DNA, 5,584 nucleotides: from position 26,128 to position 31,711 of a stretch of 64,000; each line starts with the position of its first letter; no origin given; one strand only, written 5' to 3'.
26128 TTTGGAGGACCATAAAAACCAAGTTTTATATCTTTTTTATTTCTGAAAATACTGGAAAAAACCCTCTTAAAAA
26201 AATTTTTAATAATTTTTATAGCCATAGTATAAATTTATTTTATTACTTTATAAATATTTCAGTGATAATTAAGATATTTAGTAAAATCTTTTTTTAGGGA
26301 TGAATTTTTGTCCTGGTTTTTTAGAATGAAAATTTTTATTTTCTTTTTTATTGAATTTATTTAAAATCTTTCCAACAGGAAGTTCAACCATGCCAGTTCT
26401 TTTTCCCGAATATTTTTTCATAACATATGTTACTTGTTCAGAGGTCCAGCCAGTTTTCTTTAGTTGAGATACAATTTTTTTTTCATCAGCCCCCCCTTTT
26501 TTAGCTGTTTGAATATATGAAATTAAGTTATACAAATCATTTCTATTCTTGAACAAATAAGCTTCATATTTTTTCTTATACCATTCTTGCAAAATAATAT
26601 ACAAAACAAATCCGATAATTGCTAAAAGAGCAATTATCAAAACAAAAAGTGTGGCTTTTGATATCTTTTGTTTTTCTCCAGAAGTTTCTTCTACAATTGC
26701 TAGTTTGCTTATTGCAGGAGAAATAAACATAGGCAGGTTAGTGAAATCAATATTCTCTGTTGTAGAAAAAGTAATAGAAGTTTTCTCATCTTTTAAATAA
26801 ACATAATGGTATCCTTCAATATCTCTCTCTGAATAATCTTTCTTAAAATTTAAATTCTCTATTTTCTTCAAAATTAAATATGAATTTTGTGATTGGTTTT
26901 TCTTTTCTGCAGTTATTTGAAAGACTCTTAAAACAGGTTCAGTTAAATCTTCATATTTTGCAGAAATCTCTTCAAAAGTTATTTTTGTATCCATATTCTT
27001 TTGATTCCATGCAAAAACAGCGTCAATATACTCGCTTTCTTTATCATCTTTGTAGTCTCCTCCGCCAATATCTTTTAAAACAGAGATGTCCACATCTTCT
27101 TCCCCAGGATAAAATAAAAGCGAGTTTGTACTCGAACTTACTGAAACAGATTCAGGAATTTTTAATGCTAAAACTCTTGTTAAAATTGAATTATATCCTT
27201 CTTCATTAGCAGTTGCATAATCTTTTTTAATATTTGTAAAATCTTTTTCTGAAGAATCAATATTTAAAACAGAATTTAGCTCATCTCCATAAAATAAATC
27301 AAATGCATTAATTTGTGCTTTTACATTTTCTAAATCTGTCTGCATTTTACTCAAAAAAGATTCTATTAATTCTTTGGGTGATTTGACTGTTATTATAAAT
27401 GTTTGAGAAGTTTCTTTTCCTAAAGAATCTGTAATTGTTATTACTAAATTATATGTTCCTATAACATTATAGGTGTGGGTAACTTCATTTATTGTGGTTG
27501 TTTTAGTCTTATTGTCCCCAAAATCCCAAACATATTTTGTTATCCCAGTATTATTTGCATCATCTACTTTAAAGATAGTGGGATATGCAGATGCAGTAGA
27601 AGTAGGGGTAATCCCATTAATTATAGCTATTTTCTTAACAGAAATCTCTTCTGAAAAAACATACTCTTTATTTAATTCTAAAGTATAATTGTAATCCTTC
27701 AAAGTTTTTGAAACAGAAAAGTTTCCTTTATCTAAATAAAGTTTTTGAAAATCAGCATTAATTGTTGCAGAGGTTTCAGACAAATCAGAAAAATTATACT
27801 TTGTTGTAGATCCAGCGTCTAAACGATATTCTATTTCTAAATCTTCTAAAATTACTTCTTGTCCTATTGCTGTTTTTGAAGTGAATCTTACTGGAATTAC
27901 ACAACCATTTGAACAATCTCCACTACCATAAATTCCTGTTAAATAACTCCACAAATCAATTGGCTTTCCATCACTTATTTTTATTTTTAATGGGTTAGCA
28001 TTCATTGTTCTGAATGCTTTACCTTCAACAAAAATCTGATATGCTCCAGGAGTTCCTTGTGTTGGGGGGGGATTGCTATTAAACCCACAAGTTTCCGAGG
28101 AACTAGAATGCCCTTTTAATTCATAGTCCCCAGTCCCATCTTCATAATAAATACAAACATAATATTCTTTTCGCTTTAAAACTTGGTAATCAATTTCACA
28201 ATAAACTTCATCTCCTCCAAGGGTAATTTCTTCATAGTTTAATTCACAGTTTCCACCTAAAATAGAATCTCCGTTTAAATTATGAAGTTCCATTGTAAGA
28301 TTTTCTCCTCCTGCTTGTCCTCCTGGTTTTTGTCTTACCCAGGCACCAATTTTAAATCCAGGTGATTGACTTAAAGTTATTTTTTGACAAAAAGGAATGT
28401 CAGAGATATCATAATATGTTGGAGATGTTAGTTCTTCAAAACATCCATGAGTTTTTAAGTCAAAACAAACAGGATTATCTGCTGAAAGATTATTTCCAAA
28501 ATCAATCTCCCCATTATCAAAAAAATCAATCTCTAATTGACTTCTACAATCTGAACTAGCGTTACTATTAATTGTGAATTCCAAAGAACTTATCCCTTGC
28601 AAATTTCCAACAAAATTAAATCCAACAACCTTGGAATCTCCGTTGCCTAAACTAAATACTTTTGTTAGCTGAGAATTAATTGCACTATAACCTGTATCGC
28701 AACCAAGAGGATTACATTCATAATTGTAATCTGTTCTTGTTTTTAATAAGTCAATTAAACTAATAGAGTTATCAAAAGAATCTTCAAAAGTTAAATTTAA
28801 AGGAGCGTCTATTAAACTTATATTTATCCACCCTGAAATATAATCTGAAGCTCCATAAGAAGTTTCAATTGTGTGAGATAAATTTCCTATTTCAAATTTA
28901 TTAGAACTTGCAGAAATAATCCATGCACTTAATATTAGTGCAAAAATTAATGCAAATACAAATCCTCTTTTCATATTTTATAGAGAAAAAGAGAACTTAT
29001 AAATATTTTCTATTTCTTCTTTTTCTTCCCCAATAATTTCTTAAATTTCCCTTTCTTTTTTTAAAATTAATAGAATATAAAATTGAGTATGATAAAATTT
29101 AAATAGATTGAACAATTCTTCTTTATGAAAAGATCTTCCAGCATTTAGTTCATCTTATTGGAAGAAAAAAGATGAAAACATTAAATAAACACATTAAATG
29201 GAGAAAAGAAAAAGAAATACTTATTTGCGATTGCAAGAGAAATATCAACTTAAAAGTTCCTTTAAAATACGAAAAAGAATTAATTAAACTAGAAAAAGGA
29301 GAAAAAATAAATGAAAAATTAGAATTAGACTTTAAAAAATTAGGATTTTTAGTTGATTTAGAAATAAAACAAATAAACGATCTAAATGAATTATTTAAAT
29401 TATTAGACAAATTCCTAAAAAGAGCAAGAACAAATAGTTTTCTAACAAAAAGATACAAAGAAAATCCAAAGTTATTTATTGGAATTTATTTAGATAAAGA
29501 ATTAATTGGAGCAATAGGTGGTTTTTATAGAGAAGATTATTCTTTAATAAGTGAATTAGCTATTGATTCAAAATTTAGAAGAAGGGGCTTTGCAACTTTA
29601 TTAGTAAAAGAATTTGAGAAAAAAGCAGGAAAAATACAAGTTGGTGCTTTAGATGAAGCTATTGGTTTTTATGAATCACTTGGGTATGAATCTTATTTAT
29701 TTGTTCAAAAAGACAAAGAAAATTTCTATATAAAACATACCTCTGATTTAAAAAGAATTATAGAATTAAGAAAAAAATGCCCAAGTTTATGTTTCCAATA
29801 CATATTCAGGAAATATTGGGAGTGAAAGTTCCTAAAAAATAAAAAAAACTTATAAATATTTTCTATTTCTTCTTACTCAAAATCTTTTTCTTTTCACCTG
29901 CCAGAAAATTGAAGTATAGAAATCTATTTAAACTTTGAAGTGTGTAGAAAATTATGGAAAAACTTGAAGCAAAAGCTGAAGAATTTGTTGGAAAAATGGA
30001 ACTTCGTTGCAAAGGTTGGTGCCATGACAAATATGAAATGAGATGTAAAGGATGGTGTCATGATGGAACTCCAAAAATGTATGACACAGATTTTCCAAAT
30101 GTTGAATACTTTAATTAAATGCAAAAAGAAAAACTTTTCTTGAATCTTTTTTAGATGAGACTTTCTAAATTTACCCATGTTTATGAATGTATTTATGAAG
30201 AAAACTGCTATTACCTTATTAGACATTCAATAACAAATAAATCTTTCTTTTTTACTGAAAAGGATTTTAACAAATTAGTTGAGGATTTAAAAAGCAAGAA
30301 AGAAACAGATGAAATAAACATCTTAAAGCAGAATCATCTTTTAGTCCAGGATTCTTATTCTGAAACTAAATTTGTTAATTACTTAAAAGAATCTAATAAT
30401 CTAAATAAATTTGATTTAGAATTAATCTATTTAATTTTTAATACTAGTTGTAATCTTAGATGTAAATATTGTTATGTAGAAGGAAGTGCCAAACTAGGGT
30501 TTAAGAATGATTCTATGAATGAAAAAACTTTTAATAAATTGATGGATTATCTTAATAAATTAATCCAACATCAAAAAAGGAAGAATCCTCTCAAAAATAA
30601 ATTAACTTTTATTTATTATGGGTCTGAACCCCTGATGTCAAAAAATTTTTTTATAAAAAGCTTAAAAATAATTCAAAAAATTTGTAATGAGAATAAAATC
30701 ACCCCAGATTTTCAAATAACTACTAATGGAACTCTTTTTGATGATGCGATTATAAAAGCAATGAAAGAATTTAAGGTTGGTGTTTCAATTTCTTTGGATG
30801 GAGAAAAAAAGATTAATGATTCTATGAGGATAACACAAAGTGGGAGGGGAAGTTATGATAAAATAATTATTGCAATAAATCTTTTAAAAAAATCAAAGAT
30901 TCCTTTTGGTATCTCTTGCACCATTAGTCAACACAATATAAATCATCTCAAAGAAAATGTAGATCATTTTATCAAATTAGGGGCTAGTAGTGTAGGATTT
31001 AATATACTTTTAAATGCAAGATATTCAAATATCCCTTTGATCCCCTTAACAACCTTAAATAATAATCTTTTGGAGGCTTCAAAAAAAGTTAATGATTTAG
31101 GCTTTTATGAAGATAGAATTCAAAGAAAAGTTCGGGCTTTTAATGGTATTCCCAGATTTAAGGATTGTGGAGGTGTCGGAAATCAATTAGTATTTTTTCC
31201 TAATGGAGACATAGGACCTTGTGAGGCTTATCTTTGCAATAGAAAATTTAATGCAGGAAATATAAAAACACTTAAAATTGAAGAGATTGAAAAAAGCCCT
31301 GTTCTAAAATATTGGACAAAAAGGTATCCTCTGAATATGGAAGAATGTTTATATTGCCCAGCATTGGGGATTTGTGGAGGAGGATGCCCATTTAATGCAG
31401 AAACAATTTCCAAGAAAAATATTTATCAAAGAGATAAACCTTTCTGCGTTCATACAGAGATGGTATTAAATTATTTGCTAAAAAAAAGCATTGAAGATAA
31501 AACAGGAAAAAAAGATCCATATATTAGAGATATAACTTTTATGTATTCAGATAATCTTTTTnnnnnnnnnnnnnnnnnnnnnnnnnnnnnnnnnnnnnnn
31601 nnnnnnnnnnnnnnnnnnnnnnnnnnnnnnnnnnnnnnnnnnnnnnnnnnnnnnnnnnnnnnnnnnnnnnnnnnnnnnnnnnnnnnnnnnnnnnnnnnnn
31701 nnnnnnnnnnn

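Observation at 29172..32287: Candidate radical-SAM RiPP cluster 1: precursor with tandem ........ repeats + RRE-containing rSAM/SPASM enzyme + HExxH peptidase + GNAT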

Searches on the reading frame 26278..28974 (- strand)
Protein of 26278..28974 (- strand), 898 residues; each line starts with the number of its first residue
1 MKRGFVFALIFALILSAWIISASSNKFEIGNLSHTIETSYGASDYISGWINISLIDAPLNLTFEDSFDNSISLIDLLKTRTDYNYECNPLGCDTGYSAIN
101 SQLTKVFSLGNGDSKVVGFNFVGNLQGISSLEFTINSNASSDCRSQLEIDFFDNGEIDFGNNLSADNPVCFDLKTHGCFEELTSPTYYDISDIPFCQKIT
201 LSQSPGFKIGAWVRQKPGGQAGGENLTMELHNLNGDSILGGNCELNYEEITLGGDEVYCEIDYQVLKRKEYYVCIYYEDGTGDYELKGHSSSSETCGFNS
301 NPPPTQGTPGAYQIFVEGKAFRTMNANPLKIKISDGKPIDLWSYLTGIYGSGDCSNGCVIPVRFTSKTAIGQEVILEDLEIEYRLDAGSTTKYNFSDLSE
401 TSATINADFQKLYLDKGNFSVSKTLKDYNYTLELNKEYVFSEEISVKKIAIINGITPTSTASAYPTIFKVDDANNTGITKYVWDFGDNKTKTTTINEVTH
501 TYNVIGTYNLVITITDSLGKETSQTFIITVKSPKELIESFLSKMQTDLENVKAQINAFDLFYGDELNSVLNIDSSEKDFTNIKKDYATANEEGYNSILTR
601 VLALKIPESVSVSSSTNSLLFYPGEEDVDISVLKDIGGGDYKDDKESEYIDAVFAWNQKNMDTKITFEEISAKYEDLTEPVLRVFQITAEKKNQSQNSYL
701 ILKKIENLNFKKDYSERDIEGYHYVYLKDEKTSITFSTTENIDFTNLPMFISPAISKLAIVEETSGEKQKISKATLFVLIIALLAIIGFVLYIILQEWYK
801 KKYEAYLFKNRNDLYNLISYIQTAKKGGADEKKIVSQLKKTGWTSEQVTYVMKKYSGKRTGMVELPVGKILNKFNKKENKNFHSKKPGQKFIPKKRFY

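Call 3: search_protein_families(library=pfam, proteins=[window:26278-28974:-], max_evalue=0.1)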
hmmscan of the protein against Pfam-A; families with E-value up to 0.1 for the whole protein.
window:26278-28974:- (898 aa): 3 families
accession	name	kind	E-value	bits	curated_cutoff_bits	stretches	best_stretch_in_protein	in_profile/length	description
PF18911.6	PKD_4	-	2.9e-12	46.9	27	1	468-530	22-85/85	PKD domain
PF00801.26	PKD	-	2.2e-09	37.6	23.5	1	467-528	18-79/80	PKD domain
PF12106.13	Colicin_E5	-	0.094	13.5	25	0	831-854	6-29/88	Colicin E5 ribonuclease domain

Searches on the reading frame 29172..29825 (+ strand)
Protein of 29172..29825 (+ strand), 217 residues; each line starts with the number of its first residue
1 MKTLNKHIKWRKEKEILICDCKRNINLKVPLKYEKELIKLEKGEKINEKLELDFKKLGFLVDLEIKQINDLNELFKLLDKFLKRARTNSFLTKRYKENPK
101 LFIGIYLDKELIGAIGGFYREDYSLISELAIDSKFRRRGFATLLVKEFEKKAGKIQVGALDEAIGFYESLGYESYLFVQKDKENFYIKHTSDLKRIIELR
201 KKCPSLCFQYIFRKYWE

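Call 3: search_protein_families(library=pfam, proteins=[window:29172-29825:+], max_evalue=0.1)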
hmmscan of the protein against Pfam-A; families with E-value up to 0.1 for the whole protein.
window:29172-29825:+ (217 aa): 5 families
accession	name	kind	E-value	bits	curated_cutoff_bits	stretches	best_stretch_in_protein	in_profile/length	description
PF13673.13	Acetyltransf_10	-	6.5e-11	42.8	23.6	1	79-175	11-110/128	Acetyltransferase (GNAT) domain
PF00583.31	Acetyltransf_1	-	3.9e-10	40.5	20.7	1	79-172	9-116/116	Acetyltransferase (GNAT) family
PF13508.13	Acetyltransf_7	-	6.4e-10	39.7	27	1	102-173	5-83/84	Acetyltransferase (GNAT) domain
PF08445.16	FR47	-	1.1e-07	32.2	22.1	1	103-175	2-80/86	FR47-like protein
PF12568.14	PanZ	-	0.018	15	22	1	87-160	26-98/128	Acetyltransferase (GNAT) domain, PanZ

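Call 4: search_protein_families(library=ncbifam, proteins=[window:29172-29825:+], max_evalue=0.1)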
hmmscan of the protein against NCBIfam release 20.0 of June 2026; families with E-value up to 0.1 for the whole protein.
window:29172-29825:+ (217 aa): 10 families
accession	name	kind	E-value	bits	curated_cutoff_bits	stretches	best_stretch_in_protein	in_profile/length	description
NF002959.0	PRK03624.1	equivalog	3.1e-06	27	124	1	91-175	40-132/147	GNAT family acetyltransferase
TIGR01575.1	rimI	equivalog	7.3e-05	22.9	86.4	1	73-175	4-115/132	ribosomal protein S18-alanine N-acetyltransferase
NF040501.1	resist_ArsN2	equivalog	0.00029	20.5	125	1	97-174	21-103/133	arsenic resistance N-acetyltransferase ArsN2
NF010241.0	PRK13688.1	equivalog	0.0004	20.2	194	1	120-190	77-147/159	N-acetyltransferase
NF033078.2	AAC_6p_Ia_fam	equivalog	0.00075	19.4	265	1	97-157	48-109/181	AAC(6')-Ia family aminoglycoside 6'-N-acetyltransferase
NF005840.0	PRK07757.1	equivalog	0.0015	18.5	154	1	67-174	9-120/153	N-acetyltransferase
NF033083.0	AAC_3_I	equivalog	0.0017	18.6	200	1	73-155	21-109/145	AAC(3)-I family aminoglycoside N-acetyltransferase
NF000486.1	AAC_6p_Ip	exception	0.0022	18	390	1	97-167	29-98/173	aminoglycoside 6'-N-acetyltransferase AAC(6')-Ip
NF033213.1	matur_PanM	equivalog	0.012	15.5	68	1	87-160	27-99/130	aspartate 1-decarboxylase autocleavage activator PanM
NF007807.0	PRK10514.1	equivalog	0.051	13.5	134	1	126-175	73-125/147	acetyltransferase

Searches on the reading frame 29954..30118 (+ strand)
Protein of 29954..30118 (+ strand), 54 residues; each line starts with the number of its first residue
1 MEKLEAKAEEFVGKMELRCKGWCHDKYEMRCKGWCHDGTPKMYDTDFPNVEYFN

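Call 3: search_protein_families(library=pfam, proteins=[window:29954-30118:+], max_evalue=0.1)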
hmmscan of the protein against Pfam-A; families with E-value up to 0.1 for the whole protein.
window:29954-30118:+ (54 aa): 0 families

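Call 4: search_protein_families(library=ncbifam, proteins=[window:29954-30118:+], max_evalue=0.1)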
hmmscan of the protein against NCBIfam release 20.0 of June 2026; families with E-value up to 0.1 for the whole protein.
window:29954-30118:+ (54 aa): 1 family
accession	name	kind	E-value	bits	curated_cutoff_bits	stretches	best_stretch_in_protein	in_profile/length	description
NF040911.1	KGW_Acineto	subfamily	0.037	13.7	35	0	8-22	3-17/38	KGW motif small protein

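Call 26: find_homologous_proteins(query=A3, max_evalue=1)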
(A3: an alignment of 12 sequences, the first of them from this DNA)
Query A3 (12 sequences) (54 aa, profile of the alignment): 76 proteins with E <= 1 among 701 candidates.
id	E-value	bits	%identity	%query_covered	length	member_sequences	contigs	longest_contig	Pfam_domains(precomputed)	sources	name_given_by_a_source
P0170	3.3e-24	102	49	74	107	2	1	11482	-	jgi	jgi:hypothetical protein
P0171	9.4e-22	94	45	98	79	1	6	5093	-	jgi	jgi:hypothetical protein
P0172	4.9e-21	92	69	100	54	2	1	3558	-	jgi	-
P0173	1.2e-20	91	87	100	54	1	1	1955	-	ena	-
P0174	4.0e-20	89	70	100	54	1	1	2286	-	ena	-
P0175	2.6e-19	87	76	100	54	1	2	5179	-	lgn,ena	-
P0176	9.6e-19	85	70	100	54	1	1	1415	-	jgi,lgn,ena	jgi:hypothetical protein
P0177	1.0e-18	85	98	100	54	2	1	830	-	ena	-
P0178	1.9e-18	84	72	100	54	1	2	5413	-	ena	-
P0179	2.1e-18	84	67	100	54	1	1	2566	-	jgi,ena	-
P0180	3.3e-18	83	47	98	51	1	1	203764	-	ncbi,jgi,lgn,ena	ncbi:MAG: hypothetical protein WC494_00175 [Candidatus Pacearchaeota archaeon]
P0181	4.9e-18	83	47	98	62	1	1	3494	-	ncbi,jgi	-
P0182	1.6e-17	81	59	98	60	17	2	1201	-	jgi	jgi:hypothetical protein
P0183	3.9e-17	80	70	100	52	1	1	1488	-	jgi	jgi:hypothetical protein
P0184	8.7e-17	79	63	100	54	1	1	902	-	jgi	-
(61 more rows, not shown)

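Call 65: search_protein_families(library=ncbifam, alignment_id=A3, max_evalue=1)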
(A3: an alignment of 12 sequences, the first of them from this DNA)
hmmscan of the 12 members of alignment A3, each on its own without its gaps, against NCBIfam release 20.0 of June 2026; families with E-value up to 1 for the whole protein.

A. member 1, seq(54 aa): 1 family
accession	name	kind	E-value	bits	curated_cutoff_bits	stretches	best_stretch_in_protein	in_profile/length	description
NF040911.1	KGW_Acineto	subfamily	0.037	13.7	35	0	8-22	3-17/38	KGW motif small protein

B. families by the number of members that match (of 12 scanned): 5 families
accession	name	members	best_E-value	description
NF040911.1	KGW_Acineto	2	0.037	KGW motif small protein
TIGR04135.1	FibroRuminTarg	1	0.055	FibroRumin family radical SAM-modified Cys-rich RiPP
NF011010.0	PRK14436.1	1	0.073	acylphosphatase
NF007719.0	PRK10410.2-3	1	0.1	nitrous oxide-stimulated promoter family protein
NF040919.1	Clostri_philic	1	0.11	clostri-philic family protein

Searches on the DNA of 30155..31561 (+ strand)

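Call 69: search_rna_families(source=L017, start=1, end=8000, threshold=gathering)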
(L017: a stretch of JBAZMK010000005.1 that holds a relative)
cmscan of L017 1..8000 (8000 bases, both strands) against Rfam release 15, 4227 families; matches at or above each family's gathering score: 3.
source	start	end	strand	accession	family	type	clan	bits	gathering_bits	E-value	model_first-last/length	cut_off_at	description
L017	695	4693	+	RF02540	LSU_rRNA_archaea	Gene; rRNA;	CL00112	1978.9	50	0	1-2987/2987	no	Archaeal large subunit ribosomal RNA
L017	1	159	+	RF00177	SSU_rRNA_bacteria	Gene; rRNA;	CL00111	107.4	50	1.1e-30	1356-1533/1533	5'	Bacterial small subunit ribosomal RNA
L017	279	349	+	RF00005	tRNA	Gene; tRNA;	CL00001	62.1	29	5.8e-12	1-71/71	no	tRNA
